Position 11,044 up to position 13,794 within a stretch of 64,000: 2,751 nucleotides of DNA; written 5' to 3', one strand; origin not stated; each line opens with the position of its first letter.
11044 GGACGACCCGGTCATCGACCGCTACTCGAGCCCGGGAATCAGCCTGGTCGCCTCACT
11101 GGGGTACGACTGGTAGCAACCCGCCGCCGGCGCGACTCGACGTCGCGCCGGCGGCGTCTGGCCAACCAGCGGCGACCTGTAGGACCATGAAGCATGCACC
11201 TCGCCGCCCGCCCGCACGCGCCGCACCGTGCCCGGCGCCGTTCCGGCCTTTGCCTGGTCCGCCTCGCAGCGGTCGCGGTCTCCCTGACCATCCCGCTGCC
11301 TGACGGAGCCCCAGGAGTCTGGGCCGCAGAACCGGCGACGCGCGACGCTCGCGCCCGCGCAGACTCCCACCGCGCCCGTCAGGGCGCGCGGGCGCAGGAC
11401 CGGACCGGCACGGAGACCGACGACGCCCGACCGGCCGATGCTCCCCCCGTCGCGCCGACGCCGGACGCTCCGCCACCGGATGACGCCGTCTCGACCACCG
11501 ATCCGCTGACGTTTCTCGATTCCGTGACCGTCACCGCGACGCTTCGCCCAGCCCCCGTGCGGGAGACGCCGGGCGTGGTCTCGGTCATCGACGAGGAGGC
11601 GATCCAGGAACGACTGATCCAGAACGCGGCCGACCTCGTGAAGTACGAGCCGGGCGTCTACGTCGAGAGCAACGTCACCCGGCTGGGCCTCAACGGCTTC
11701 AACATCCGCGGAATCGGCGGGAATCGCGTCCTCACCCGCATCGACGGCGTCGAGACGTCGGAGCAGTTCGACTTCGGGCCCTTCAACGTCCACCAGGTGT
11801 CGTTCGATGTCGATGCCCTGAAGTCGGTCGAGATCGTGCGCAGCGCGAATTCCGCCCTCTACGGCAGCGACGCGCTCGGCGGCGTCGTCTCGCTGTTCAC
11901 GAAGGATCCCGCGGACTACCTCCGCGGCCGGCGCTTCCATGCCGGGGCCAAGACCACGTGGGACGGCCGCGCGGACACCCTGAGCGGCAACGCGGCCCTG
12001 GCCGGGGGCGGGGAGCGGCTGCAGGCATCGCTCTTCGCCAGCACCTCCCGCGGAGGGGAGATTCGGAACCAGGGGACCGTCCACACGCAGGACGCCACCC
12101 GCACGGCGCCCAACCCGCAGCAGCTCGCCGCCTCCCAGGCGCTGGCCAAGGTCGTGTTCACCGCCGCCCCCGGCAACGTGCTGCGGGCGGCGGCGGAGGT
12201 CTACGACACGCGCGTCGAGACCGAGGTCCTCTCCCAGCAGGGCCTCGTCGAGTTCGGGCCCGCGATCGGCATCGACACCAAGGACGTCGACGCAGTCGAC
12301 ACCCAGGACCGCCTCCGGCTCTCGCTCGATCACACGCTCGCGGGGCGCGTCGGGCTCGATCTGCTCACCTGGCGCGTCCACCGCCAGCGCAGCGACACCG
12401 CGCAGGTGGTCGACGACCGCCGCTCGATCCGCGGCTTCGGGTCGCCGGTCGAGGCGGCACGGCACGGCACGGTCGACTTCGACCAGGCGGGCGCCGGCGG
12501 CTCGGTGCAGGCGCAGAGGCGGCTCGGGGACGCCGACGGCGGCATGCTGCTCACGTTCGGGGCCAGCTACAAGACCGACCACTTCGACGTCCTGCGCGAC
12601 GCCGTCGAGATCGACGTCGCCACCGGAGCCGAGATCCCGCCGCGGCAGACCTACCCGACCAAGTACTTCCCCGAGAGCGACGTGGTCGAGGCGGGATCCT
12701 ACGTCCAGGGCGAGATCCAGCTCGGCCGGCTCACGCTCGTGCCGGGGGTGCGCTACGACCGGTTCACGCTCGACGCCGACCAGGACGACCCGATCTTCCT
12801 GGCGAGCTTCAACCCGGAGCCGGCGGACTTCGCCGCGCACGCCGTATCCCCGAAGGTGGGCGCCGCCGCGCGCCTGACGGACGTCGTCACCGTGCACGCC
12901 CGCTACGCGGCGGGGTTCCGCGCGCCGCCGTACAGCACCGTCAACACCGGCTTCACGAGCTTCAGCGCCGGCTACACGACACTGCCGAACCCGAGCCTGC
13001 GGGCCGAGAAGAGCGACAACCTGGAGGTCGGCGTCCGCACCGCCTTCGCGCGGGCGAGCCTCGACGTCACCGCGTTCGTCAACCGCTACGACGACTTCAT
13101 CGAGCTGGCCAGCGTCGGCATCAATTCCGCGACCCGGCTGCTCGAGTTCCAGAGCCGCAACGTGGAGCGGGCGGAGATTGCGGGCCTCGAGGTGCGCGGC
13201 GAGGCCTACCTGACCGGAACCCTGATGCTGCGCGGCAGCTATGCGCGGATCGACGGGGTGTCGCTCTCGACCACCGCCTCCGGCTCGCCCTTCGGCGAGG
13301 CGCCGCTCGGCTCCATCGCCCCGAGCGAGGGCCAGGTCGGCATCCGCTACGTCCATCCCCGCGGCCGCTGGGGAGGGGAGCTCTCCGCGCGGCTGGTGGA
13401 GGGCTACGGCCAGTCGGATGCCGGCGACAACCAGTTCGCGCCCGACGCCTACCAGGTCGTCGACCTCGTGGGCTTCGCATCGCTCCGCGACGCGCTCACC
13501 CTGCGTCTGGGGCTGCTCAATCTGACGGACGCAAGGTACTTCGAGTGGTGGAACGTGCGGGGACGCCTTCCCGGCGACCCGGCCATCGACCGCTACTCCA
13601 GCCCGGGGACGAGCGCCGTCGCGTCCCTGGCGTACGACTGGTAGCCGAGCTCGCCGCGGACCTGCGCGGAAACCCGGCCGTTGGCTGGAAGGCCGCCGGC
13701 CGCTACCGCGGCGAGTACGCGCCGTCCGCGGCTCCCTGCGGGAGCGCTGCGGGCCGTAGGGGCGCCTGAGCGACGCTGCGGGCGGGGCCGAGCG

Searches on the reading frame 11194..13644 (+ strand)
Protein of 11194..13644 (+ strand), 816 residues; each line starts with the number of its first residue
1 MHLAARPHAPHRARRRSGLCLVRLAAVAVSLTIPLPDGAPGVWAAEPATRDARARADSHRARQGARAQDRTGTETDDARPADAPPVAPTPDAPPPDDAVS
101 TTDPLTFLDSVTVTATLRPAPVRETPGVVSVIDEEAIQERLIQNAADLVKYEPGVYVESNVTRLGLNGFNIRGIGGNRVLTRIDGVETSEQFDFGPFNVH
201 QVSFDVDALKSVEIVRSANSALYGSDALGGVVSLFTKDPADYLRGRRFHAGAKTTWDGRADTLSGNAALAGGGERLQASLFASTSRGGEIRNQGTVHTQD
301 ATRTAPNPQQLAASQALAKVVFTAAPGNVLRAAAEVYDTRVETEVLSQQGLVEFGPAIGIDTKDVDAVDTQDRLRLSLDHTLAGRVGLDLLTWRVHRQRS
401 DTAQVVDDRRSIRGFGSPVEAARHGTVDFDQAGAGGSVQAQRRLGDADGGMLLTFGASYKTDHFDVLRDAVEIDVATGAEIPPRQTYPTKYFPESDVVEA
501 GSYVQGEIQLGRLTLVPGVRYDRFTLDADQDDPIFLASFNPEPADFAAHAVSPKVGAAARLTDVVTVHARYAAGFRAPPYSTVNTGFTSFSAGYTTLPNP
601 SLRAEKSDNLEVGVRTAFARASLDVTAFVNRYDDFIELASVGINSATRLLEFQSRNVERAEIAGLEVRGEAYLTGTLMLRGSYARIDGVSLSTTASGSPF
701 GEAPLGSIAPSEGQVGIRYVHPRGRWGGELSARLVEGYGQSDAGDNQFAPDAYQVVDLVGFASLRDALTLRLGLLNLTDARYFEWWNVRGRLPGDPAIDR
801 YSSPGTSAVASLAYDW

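Call 7: search_protein_families(library=pfam, proteins=[window:11194-13644:+], max_evalue=0.01)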
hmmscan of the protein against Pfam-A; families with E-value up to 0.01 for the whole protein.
window:11194-13644:+ (816 aa): 3 families
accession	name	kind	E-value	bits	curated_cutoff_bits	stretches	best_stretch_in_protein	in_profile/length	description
PF00593.30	TonB_dep_Rec_b-barrel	-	1.6e-48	167.1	27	1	366-777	55-436/436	TonB dependent receptor-like, beta-barrel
PF07715.20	Plug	-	1.3e-23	84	23.9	1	122-231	2-107/107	TonB-dependent Receptor Plug Domain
PF14905.12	OMP_b-brl_3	-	8.4e-05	22.2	27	1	502-679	117-286/408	Outer membrane protein beta-barrel family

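Call 8: search_protein_families(library=ncbifam, proteins=[window:11194-13644:+], max_evalue=0.01)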
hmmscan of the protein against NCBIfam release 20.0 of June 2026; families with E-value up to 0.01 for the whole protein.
window:11194-13644:+ (816 aa): 32 families (the best 25 are shown)
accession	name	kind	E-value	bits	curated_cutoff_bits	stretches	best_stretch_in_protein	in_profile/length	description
TIGR01786.1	TonB-hemlactrns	subfamily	4.7e-100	336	323.75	1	109-816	1-719/719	TonB-dependent hemoglobin/transferrin/lactoferrin family receptor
TIGR01785.1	TonB-hemin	subfamily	4.6e-91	306.3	316.85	1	108-793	1-665/677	TonB-dependent heme/hemoglobin receptor family protein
TIGR01776.1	TonB-tbp-lbp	subfamily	2e-46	158.4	468.8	2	96-297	39-250/946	lactoferrin/transferrin family TonB-dependent receptor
TIGR01783.1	TonB-siderophor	subfamily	6.6e-34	117.5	223.5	2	497-809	359-642/649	TonB-dependent siderophore receptor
NF010010.0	PRK13483.1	equivalog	3.7e-27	94.6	927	2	106-241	31-167/660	ligand-gated channel protein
TIGR01779.1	TonB-B12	equivalog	8.1e-26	90.7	599.7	2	104-290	27-204/614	TonB-dependent vitamin B12 receptor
NF007478.2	PRK10064.1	equivalog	1.5e-22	79.6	745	2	109-266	31-187/663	catecholate siderophore receptor CirA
TIGR01782.1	TonB-Xanth-Caul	subfamily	1.1e-19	70.2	310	2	446-814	471-866/868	TonB-dependent receptor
NF010048.1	PRK13524.1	subfamily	1.8e-19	69.7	493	2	103-245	35-184/744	FepA family TonB-dependent siderophore receptor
NF010011.0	PRK13484.1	equivalog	1.5e-18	66.5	1197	2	109-238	31-160/682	IreA family TonB-dependent siderophore receptor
NF007926.1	PRK10641.1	equivalog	2.2e-18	66.2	836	2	109-238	28-155/617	TonB-dependent vitamin B12 receptor BtuB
NF010012.0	PRK13486.1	equivalog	6.5e-18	64.4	924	1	121-243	38-164/696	TonB-dependent receptor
NF050067.1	TonBEntbctnRecCfrA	equivalog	4.2e-17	61.7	1200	2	105-239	23-160/698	TonB-dependent ferric enterobactin receptor CfrA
NF010051.0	PRK13528.1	subfamily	1.5e-14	53.3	583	2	113-247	39-182/727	FepA family TonB-dependent siderophore receptor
NF052649.1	TonRcptRhtA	equivalog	5.8e-14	51.2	1100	2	100-306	33-238/744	TonB-dependent siderophore receptor RhtA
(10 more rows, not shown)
